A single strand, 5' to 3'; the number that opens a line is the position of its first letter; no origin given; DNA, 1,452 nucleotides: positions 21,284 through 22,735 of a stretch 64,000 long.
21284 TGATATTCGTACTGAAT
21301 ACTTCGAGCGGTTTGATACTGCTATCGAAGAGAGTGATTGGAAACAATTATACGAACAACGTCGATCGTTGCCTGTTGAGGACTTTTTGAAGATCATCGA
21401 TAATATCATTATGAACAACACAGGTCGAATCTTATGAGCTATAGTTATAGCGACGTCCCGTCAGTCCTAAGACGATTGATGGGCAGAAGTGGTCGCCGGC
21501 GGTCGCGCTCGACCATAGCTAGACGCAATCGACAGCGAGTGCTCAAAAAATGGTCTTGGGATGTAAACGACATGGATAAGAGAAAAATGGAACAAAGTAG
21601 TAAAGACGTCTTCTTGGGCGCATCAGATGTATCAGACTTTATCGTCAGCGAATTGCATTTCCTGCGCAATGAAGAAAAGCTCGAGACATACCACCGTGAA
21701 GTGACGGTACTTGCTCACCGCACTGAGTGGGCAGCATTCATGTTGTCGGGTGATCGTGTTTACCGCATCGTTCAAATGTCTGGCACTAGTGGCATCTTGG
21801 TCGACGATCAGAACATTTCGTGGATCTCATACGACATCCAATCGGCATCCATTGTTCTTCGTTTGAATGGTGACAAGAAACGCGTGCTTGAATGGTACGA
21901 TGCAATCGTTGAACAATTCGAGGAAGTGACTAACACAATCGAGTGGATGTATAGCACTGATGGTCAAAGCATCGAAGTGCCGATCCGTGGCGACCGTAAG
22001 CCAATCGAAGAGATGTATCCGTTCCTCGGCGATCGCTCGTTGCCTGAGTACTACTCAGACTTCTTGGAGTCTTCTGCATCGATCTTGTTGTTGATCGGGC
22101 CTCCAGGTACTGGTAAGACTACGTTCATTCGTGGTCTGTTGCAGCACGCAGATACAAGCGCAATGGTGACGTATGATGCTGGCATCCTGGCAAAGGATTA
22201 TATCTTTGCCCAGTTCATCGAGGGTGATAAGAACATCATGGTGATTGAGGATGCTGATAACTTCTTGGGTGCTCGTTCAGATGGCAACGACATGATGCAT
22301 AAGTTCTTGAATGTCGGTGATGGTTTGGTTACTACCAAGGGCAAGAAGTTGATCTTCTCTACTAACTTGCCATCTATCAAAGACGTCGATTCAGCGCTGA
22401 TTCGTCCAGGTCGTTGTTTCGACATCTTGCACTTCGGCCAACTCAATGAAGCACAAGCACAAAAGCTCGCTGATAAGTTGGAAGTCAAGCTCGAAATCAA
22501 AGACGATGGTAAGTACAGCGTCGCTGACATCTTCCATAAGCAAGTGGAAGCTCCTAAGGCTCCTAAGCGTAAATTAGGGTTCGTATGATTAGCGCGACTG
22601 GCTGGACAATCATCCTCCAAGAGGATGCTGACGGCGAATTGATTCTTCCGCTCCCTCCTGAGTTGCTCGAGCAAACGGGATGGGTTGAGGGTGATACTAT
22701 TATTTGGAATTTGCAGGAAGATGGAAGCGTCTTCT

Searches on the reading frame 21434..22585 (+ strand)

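Call 12: search_protein_families(library=phrogs, proteins=[window:21434-22585:+], max_evalue=0.001)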
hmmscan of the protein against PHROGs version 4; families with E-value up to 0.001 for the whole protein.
window:21434-22585:+ (384 aa): 9 families
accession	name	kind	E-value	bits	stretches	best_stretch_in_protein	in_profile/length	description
phrog_14322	-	unknown function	2.2e-61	209.3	1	107-383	110-397/398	-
phrog_35110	-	unknown function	5.2e-25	89.1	2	267-341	334-410/455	-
phrog_37885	-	unknown function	7.6e-14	52.8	1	191-322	41-173/176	-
phrog_7485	-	unknown function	3e-13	50.5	1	218-345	230-370/430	-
phrog_11907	-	other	2.9e-11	44.2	1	248-346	231-337/400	ATPase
phrog_33861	-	unknown function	4.5e-11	43.1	1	267-350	284-369/407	-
phrog_10440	-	unknown function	1.1e-05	25.2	1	218-337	235-354/483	-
phrog_3757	-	unknown function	0.00036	21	0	215-231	126-142/367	-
phrog_168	-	DNA, RNA and nucleotide metabolism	0.00097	19.9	0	212-277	38-112/314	clamp loader of DNA polymerase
